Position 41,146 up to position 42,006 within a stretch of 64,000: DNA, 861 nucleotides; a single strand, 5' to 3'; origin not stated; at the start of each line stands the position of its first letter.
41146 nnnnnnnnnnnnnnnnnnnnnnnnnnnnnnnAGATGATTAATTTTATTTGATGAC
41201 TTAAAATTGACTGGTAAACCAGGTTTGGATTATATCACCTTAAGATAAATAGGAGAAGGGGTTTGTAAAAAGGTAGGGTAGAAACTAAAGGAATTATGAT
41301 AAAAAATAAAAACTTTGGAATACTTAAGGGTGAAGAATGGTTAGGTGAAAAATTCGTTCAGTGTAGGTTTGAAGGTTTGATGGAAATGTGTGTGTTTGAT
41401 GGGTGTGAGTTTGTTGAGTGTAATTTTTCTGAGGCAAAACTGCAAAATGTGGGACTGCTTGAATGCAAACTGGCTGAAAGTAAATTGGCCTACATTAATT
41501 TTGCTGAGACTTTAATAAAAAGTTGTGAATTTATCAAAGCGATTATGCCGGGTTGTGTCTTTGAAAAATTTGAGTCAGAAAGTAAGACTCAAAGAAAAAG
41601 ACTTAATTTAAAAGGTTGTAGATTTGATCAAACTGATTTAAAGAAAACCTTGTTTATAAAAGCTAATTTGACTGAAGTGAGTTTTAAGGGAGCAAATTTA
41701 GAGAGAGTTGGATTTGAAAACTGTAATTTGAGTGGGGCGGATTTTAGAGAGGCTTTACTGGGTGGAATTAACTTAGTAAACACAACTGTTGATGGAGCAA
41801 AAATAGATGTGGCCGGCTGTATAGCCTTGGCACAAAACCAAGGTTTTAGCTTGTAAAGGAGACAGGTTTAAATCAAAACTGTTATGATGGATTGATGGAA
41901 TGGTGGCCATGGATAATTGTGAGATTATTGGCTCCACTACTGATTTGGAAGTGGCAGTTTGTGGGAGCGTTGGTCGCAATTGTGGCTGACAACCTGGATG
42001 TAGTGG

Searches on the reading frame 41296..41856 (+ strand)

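Call 7: search_protein_families(library=ncbifam, proteins=[window:41296-41856:+], max_evalue=1)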
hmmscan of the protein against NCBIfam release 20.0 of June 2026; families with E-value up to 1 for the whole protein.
window:41296-41856:+ (186 aa): 21 families
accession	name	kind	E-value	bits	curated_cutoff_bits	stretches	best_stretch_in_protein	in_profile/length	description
NF051894.1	anti_phage_HalA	equivalog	1.6e-13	50.6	250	2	87-177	56-149/338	anti-phage Hailong system effector protein HalA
NF033086.2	penta_rpt_Qnr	equivalog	3.8e-13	49.6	240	2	64-154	7-97/211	Qnr family pentapeptide repeat protein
NF047416.1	penta_HetL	equivalog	1.5e-12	47.4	260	1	34-169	15-144/218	heterocyst differentiation pentapeptide repeat protein HetL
NF052603.1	penta_Alr5209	equivalog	1.6e-11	44.3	125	1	99-175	24-95/113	Alr5209 family pentapeptide repeat protein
NF012151.0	penta_rpt_QnrAS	exception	8.5e-11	42.3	490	2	105-155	54-104/218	QnrAS family quinolone resistance pentapeptide repeat protein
NF000421.1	penta_rpt_QnrVC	exception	1.9e-10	41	460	2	67-175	16-122/218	QnrVC family quinolone resistance pentapeptide repeat protein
NF000056.3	penta_rpt_QnrS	exception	2.5e-10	40.4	460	2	104-153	53-102/218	QnrS family quinolone resistance pentapeptide repeat protein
NF000071.4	penta_rpt_QnrA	exception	4.5e-09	36.4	450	2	71-155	20-104/218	QnrA family quinolone resistance pentapeptide repeat protein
NF038182.1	penta_rpt_SmQnr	exception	9e-09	35.5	460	1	21-183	53-210/215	SmQnr family pentapeptide repeat protein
NF000349.1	mfpA_AE000516.2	equivalog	1.4e-08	34.7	360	1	30-185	25-179/183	pentapeptide repeat protein MfpA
NF011743.0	PRK15196.1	equivalog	2.3e-08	33.3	354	1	29-148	214-327/350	type III secretion system effector PipB2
NF012152.0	penta_rpt_QnrC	exception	4.3e-08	33.4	500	2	71-163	15-110/221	QnrC family quinolone resistance pentapeptide repeat protein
NF000420.1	penta_rpt_QnrB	exception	1.3e-06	28.6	460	1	102-161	48-105/214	QnrB family quinolone resistance pentapeptide repeat protein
NF033375.2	penta_rpt_QnrE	exception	2.5e-06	27.7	480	1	105-171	25-97/214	QnrE family quinolone resistance pentapeptide repeat protein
NF000139.2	penta_rpt_QnrD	exception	4.3e-06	26.9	425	2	101-155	47-101/214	QnrD family quinolone resistance pentapeptide repeat protein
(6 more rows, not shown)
